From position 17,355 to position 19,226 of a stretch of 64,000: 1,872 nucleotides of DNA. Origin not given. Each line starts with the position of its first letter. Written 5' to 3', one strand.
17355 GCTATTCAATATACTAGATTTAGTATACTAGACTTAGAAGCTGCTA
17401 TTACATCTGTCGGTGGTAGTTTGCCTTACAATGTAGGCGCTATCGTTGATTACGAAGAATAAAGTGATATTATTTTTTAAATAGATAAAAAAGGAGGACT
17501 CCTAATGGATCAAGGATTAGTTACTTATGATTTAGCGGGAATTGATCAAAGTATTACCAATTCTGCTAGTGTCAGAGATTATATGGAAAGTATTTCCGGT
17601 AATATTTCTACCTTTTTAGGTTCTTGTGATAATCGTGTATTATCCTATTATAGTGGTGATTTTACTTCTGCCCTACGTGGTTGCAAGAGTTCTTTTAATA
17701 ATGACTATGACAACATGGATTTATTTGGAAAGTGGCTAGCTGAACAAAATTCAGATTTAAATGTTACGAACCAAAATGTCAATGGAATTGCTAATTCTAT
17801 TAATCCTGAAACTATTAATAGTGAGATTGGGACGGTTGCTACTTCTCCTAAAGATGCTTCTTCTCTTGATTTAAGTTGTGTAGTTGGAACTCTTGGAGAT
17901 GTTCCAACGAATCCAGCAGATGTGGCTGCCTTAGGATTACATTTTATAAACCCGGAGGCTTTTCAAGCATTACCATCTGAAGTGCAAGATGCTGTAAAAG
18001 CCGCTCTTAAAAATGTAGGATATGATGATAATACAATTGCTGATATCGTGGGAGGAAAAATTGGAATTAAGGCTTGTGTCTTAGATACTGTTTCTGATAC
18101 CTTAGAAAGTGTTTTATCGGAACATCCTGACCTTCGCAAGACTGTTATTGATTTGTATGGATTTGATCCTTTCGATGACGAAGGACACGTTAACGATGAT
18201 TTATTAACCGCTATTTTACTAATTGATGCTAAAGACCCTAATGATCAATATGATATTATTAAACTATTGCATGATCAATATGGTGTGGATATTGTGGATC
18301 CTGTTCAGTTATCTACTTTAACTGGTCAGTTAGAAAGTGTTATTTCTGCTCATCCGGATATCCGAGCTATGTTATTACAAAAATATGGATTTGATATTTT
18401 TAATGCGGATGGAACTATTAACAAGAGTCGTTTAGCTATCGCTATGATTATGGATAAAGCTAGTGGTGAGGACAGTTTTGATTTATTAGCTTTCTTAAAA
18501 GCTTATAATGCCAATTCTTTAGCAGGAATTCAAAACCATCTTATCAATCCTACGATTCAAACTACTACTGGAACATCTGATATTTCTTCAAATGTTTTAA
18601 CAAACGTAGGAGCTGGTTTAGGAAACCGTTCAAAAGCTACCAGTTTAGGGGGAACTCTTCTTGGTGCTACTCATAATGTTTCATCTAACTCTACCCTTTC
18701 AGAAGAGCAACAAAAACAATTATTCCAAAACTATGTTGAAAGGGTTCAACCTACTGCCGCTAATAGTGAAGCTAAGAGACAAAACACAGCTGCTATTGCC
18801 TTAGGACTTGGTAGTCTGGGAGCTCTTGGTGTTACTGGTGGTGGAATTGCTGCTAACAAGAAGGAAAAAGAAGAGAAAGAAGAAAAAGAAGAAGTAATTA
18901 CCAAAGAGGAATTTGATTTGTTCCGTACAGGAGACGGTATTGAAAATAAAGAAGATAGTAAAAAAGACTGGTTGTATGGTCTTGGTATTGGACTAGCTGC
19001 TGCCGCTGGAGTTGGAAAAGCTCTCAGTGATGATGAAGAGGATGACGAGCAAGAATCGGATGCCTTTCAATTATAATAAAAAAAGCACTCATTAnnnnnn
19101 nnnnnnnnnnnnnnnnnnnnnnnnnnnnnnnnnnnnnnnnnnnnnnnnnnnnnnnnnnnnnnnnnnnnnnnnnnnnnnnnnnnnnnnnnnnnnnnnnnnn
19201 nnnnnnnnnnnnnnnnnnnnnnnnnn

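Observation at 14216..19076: WXG100 gene pair sandwiched between two paralogous copies of an uncharacterised two-gene module, with no type VII machinery in sight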

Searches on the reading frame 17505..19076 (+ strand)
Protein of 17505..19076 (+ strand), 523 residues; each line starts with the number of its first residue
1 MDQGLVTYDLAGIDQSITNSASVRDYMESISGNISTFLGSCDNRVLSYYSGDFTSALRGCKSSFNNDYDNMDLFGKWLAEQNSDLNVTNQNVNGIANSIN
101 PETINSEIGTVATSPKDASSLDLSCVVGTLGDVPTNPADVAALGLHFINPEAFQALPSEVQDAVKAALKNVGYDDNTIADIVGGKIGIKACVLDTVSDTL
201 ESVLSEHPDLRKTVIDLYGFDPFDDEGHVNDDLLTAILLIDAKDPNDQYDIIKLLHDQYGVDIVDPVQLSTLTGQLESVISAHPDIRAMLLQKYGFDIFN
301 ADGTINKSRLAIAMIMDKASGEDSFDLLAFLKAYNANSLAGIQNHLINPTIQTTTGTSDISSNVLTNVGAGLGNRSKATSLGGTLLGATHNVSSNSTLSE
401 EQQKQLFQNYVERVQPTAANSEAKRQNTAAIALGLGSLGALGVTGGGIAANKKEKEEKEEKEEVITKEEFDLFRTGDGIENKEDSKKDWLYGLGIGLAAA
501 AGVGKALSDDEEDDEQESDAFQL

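Call 3: search_protein_families(library=pfam, proteins=[window:17505-19076:+], max_evalue=1)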
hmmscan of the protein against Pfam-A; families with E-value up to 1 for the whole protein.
window:17505-19076:+ (523 aa): 3 families
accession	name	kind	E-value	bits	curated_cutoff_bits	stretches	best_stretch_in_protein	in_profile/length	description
PF20506.3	DUF6732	-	0.016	15.5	27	1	489-519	32-62/72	Family of unknown function (DUF6732)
PF05928.16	Zea_mays_MuDR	-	0.12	12.5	20.8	1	169-235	90-159/207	Zea mays MURB-like protein (MuDR)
PF13801.11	Metal_resist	-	0.22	12.1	29.2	0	396-430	40-77/125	Heavy-metal resistance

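Call 4: search_protein_families(library=ncbifam, proteins=[window:17505-19076:+], max_evalue=1)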
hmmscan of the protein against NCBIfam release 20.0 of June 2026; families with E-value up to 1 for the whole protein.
window:17505-19076:+ (523 aa): 2 families
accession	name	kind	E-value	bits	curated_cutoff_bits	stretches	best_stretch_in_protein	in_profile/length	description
NF033598.2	elast_bind_EbpS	equivalog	0.0065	15.4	300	1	399-517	163-279/498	elastin-binding protein EbpS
TIGR02811.1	formate_TAT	hypoth_equivalog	0.19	12.1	48.45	0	432-462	17-47/66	formate dehydrogenase region TAT target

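Call 14: find_homologous_proteins(query=window:17505-19076:+, max_evalue=0.001)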
Query window:17505-19076:+ (523 aa): 222 proteins with E <= 0.001 among 8000 candidates; the best 120 are listed.
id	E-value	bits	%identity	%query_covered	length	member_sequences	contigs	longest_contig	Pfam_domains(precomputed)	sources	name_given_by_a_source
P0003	0.0e+0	1140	100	100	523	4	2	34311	-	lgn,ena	-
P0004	3.7e-173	595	55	93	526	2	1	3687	-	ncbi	-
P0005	3.8e-164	565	54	96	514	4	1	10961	-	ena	-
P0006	6.8e-72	261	39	61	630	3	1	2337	-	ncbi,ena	-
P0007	3.2e-51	193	33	48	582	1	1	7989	-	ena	-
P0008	3.8e-51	193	33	48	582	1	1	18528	-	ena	-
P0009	5.5e-51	192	33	48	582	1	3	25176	-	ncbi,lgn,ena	-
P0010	9.2e-51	191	33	48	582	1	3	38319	-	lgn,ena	-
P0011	9.7e-51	191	33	48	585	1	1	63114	-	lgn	-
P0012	9.8e-51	191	33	48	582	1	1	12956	-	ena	-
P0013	1.2e-50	191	33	48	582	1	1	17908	-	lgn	-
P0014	1.2e-50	191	31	48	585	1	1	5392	-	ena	-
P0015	1.3e-50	191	33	48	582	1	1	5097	-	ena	-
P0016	1.3e-50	191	33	48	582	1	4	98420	-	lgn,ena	-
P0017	1.4e-50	191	33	48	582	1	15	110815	-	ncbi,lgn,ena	-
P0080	1.1e-48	185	32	48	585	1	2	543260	-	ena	-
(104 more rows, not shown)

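Call 15: find_encoding_contigs(protein=P0080, flank=10000, max_places=2)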
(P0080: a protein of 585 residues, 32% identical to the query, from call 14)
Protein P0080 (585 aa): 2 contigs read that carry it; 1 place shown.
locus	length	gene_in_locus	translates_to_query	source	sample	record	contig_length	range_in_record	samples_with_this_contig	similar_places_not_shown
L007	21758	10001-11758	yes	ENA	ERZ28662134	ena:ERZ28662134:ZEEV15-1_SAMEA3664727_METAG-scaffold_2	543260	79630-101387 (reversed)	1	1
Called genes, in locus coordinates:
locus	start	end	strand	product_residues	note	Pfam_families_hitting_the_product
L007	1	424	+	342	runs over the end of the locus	PF08240:ADH_N, PF16912:Glu_dehyd_C (weak), PF00107:ADH_zinc_N, PF13602:ADH_zinc_N_2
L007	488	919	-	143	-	-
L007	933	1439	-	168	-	-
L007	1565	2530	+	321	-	PF01210:NAD_Gly3P_dh_N (weak), PF02737:3HCDH_N, PF00725:3HCDH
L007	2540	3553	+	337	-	PF02016:Peptidase_S66, PF17676:Peptidase_S66C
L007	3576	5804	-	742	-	-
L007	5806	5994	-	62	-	-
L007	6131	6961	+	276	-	PF00175:NAD_binding_1, PF10418:DHODB_Fe-S_bind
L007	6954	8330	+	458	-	PF14691:Fer4_20, PF01134:GIDA (faint), PF01494:FAD_binding_3 (faint), PF03486:HI0933_like (faint), PF07992:Pyr_redox_2, PF13450:NAD_binding_8 (weak), PF13738:Pyr_redox_3, PF00070:Pyr_redox (weak), +1 more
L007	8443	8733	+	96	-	-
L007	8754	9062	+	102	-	-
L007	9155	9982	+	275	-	-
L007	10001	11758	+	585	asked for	-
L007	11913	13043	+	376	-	PF00266:Aminotran_5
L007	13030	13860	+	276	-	PF01171:ATP_bind_3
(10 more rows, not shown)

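Call 16: find_encoding_contigs(protein=P0005, flank=10000, max_places=2)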
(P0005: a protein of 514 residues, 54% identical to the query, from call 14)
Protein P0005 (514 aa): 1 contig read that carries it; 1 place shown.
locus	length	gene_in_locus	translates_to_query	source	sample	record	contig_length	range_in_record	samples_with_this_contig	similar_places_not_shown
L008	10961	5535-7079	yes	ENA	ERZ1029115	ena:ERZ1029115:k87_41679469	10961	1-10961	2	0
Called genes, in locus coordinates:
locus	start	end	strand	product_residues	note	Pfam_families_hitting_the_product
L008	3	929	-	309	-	?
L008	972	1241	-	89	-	PF00312:Ribosomal_S15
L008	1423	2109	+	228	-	PF02517:Rce1-like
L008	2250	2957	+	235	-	-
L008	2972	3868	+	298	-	-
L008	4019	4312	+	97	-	-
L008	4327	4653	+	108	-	-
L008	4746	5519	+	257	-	-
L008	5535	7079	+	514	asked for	-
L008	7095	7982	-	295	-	PF11899:DUF3419 (weak)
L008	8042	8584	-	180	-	-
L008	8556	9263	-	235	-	-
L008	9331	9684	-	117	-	PF02033:RBFA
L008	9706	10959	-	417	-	?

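Call 30: find_related_loci(query=A2, collection=genome_contigs, flank=10000)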
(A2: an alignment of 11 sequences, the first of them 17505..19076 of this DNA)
Query A2 (523 aa) in genome_contigs; peptide patterns used: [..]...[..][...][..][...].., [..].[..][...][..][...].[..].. (x = any residue, [..] = any of these).
121 stretches matched a pattern; 5 encode a relative of the query (tblastn E <= 1e-3); 5 distinct loci.
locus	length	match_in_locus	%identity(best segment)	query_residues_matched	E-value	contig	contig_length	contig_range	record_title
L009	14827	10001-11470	54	7-508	1e-148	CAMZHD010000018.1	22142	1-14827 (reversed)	MAG TPA_asm: uncultured Bacillales bacterium isolate SRR10912542_bin.29_metaWRAP_v1.3_MAG genome assembly, contig: ERZ14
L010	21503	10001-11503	32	7-256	9e-34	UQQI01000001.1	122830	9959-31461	uncultured Mollicutes bacterium isolate UMGS532 genome assembly, contig: NODE_2_length_122830_cov_5.542562, whole genome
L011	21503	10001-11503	33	7-256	3e-33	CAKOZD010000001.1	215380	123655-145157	MAG: uncultured Bacilli bacterium isolate REFINED_METABAT215_TOP10_CONTIGS_1500_ASSEMBLY_K77_MERGED__Hadza_MoBio_hadza-A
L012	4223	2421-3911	27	13-316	2e-15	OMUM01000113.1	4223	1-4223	uncultured bacterium isolate hRUG889 genome assembly, contig: NODE_31654_length_4223_cov_41.0974, whole genome shotgun s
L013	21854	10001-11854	27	6-260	2e-21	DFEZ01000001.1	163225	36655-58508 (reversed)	MAG TPA_asm: Bacillales bacterium UBA3789 UBA3789_contig_461, whole genome shotgun sequence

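Call 35: search_protein_families(library=pfam, proteins=[L013:3820-4992:+, L013:4995-5303:+, L013:5284-5952:+, L013:2-265:-, L013:8373-8672:+, L013:8714-9019:+, L013:9150-9971:+, L013:9992-12091:+], max_evalue=0.1)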
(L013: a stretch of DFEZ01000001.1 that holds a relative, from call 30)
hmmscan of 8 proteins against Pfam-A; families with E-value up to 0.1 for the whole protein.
L013:3820-4992:+ (390 aa): 0 families

L013:4995-5303:+ (102 aa): 1 family
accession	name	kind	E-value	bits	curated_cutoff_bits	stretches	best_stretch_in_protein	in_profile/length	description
PF13780.11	DUF4176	-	2e-22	79.5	25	1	5-86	1-71/74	Domain of unknown function (DUF4176)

L013:5284-5952:+ (222 aa): 6 families
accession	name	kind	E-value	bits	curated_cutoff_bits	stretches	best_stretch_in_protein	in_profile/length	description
PF13166.12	AAA_13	-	0.0061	15.7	36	1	54-210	316-472/713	AAA domain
PF22208.1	Cas_Csm6_CARF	-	0.01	16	27.5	1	96-153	12-71/106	Cas_Csm6 CARF domain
PF12325.13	TMF_TATA_bd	-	0.012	16.2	29.1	0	171-211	2-42/115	TATA element modulatory factor 1 TATA binding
PF14906.12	DUF4495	-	0.03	13.9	25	1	105-184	202-281/319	Domain of unknown function (DUF4495)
PF24611.2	Spectrin_Anc-1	-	0.049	14.3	33.2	0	140-200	5-62/115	Nuclear anchorage protein 1, spectrin-like repeat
PF04513.17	Baculo_PEP_C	-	0.056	13.9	38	0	44-116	16-82/140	Baculovirus polyhedron envelope protein, PEP, C terminus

L013:2-265:- (88 aa): 2 families
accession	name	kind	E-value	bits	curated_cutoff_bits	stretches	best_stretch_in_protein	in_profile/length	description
PF05546.16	She9_MDM33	-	0.048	13.9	22.2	1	2-69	24-87/198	She9 / Mdm33 family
PF06419.17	COG6_N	-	0.059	14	27.4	0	56-87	45-76/114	Conserved oligomeric complex COG6, N-terminal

L013:8373-8672:+ (99 aa): 1 family
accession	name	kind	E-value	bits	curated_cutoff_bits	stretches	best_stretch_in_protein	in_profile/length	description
PF06013.18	WXG100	-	0.09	13.5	27.3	0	12-92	7-80/86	Proteins of 100 residues with WXG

L013:8714-9019:+ (101 aa): 6 families
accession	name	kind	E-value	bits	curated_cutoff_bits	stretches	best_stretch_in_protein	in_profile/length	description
PF06013.18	WXG100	-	9.6e-05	23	27.3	1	7-89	5-85/86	Proteins of 100 residues with WXG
PF16828.10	GAGBD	-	0.023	15.4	27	1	7-75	81-152/152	GAG-binding domain on surface antigen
PF08385.17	DHC_N1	-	0.032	13.3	28.3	1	16-91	287-368/562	Dynein heavy chain, N-terminal region 1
PF12325.13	TMF_TATA_bd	-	0.063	13.8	29.1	1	9-76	15-82/115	TATA element modulatory factor 1 TATA binding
PF24079.1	UBR4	-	0.08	13.8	27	1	8-87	26-106/125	E3 ubiquitin-protein ligase UBR4-like domain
PF17111.11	PigL_N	-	0.086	12.6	27.2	0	8-90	105-189/209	Pigment biosynthesis cluster protein PigL N-terminal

L013:9150-9971:+ (273 aa): 1 family
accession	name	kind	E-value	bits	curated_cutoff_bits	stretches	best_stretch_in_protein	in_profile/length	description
PF00203.26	Ribosomal_S19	-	0.018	15.3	27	1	133-165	10-42/81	Ribosomal protein S19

L013:9992-12091:+ (699 aa): 2 families
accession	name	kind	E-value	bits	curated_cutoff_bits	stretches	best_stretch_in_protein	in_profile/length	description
PF24625.1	DUF7626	-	0.0034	17.6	27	0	369-389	3-23/55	Domain of unknown function (DUF7626)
PF17267.7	DUF5333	-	0.03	14.9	27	0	128-154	39-65/110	Family of unknown function (DUF5333)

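Call 64: predict_structure(alignment_id=A2)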
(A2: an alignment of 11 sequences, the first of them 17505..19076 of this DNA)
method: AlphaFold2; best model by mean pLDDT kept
length: 523 residues; sequences in the alignment: 11
mean_pLDDT: 57.1   pTM: 0.42
mean pLDDT of the five models: 57.1, 56.8, 53.5, 53.0, 51.8
residues with pLDDT >= 90: 33; 70-90: 206; 50-70: 62; < 50: 222
segments of 3 or more residues with pLDDT < 50: 1-6, 99-119, 135-142, 337-523
pLDDT, mean of each block of 10 residues (from residue 1): 49 73 74 76 70 70 72 74 70 57 36 33 67 48 74 89 90 89 85 86 88 90 90 90 74 80 74 74 72 74 74 73 65 56 42 27 23 21 24 31 39 29 28 24 23 24 27 27 32 33 32 36 32
secondary structure, 60 per line:
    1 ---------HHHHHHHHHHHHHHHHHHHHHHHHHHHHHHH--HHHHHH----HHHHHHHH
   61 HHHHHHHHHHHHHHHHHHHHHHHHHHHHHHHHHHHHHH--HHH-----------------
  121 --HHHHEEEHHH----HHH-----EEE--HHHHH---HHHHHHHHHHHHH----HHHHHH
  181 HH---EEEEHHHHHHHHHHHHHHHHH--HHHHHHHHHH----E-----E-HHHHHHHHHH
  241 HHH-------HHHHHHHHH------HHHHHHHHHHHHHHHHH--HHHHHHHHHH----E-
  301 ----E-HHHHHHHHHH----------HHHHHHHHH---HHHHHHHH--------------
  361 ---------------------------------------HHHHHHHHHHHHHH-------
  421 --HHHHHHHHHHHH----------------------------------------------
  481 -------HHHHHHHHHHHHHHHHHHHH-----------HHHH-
elements in order: H10-40 H43-48 H53-98 H123-126 E127-129 E145-147 H150-154 H158-170 H175-182 E186-189 H190-206 H209-218 H231-243 H251-259 H266-282 H285-294 H307-316 H327-335 H339-346 H400-413 H423-434 H488-507 H519-522

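Call 70: fold_search(model_id=the predicted structure, library=pdb)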
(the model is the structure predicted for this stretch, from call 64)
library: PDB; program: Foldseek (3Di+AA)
matches with E <= 10: 97; with E <= 0.001: 0
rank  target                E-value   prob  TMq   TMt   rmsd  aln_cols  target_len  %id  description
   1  5ker_A                1.0e+00  0.13  0.10  0.27  15.0       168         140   12  Deer mouse recombinant hemoglobin from high altitude species (released 2017-04-05)
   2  3fx7_B                1.4e+00  0.99  0.15  0.81   2.5        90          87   12  Crystal structure of hypothetical protein of HP0062 from Helicobacter pylori (released 2009-09-01)
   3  8p7d_B                1.9e+00  0.21  0.12  0.14  15.6       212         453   12  CryoEM structure of METTL6 tRNA SerRS complex in a 1:1:2 stoichiometry (released 2024-06-12)
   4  6r1o                  2.3e+00  0.28  0.13  0.16  16.4       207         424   12  Crystal structure of E. coli seryl-tRNA synthetase complexed to a seryl sulfamoyl adenosine derivative (released 2020-01-22)
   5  3s48_C                2.3e+00  0.07  0.09  0.26  14.9       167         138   16  Human Alpha-Haemoglobin Complexed with the First NEAT Domain of IsdH from Staphylococcus aureus (released 2012-05-23)
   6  1ibe_A                2.3e+00  0.07  0.09  0.25  16.9       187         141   16  DEOXY-HAEMOGLOBIN TRAPPED IN THE HIGH-AFFINITY (R) STATE (released 1996-12-23)
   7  2ri4_C                2.4e+00  0.07  0.09  0.26  15.0       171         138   16  Crystal Structure determination of Goat Methemoglobin at 2.7 Angstrom (released 2008-10-14)
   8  4lws_A                2.6e+00  0.51  0.13  0.48   5.7       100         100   18  EsxA : EsxB (SeMet) hetero-dimer from Thermomonospora curvata (released 2015-02-04)
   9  3a0g_A                2.6e+00  0.08  0.10  0.27  15.8       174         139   14  Crystal structure analysis of guinea pig oxyhemoglobin at 2.5 angstroms resolution (released 2010-03-23)
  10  4mqh_A                2.7e+00  0.06  0.09  0.25  14.9       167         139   17  Structure of Aquomet Hemoglobin Evans alphaV62Mbetawt (released 2013-10-02)
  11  1cg5_A                2.7e+00  0.06  0.09  0.23  15.0       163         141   13  DEOXY FORM HEMOGLOBIN FROM DASYATIS AKAJEI (released 1999-04-01)
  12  1iwh_A                3.1e+00  0.06  0.09  0.25  17.3       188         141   16  Crystal Structure of Horse Carbonmonoxyhemoglobin-Bezafibrate Complex at 1.55A Resolution: A Novel Allosteric Binding  (released 2002-10-02)
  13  3zbh_H                3.3e+00  0.63  0.13  0.57   4.1        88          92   14  Geobacillus thermodenitrificans EsxA crystal form I (released 2012-11-21)
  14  4rqe_A                3.3e+00  0.15  0.12  0.14  16.3       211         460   13  human Seryl-tRNA synthetase dimer complexed with two molecules of tRNAsec (released 2015-11-04)
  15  3fav_D                3.7e+00  0.35  0.11  0.48   4.9        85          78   10  Structure of the CFP10-ESAT6 complex from Mycobacterium tuberculosis (released 2009-11-24)
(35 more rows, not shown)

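Call 93: search_solved_structures(query=A2, max_evalue=1)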
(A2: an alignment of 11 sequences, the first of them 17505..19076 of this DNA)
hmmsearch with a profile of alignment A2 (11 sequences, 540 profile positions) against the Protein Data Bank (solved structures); distinct sequences matched with E-value up to 1: 2.
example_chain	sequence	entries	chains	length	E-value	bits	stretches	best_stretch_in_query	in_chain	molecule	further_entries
6kos_A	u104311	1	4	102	0.26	13.3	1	10-92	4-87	SUWA (Super WA20)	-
8vl3_A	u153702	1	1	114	0.94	11.4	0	158-208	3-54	De novo designed protein F3 parent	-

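Call 94: search_protein_families(library=phrogs, proteins=[window:17505-19076:+], max_evalue=0.01)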
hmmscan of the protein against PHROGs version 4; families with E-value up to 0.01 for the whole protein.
window:17505-19076:+ (523 aa): 0 families

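Call 95: search_protein_families(library=padloc, proteins=[window:17505-19076:+], max_evalue=0.01)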
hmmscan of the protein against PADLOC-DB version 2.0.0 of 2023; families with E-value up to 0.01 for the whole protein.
window:17505-19076:+ (523 aa): 0 families
